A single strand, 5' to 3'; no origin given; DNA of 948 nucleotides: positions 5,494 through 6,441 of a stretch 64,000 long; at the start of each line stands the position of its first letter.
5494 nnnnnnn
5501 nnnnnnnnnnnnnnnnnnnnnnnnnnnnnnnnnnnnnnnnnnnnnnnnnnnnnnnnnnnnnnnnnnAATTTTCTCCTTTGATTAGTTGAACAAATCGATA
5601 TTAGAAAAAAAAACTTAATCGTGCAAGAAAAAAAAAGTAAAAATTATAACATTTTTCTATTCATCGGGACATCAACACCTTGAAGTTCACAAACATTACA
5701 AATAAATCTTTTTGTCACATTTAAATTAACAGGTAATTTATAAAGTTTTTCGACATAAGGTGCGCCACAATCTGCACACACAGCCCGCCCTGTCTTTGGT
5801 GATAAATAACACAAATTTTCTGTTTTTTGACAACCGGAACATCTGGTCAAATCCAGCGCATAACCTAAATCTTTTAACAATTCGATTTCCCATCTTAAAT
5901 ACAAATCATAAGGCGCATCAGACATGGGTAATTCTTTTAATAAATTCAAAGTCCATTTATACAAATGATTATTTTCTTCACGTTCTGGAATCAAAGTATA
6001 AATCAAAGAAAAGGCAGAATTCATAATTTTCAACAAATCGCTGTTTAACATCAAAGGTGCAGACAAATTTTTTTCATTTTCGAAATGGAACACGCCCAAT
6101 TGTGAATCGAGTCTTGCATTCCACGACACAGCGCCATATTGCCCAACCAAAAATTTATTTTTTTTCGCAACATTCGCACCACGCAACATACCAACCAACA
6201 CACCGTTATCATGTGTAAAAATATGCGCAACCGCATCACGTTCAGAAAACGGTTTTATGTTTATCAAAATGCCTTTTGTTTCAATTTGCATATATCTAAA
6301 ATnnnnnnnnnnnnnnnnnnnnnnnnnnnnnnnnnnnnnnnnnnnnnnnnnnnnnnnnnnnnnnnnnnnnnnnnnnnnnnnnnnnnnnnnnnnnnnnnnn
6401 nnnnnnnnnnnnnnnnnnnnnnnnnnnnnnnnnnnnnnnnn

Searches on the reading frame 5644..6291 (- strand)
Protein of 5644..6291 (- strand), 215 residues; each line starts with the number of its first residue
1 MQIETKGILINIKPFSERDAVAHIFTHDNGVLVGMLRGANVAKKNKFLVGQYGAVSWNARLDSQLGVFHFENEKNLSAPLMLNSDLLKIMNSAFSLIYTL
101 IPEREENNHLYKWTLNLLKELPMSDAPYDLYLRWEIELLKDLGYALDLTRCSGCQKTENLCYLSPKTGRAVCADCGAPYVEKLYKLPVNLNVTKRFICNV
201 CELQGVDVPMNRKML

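Call 25: search_protein_families(library=pfam, proteins=[window:5644-6291:-], max_evalue=0.00001)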
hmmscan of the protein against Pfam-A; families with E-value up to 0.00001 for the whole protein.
window:5644-6291:- (215 aa): 2 families
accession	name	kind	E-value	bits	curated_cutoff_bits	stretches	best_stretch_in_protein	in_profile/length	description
PF02565.21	RecO_C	-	7.4e-19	68.5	22.1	1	92-187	12-113/157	Recombination protein O C terminal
PF11967.14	RecO_N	-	7.7e-08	32.7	27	1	1-68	1-71/80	Recombination protein O N terminal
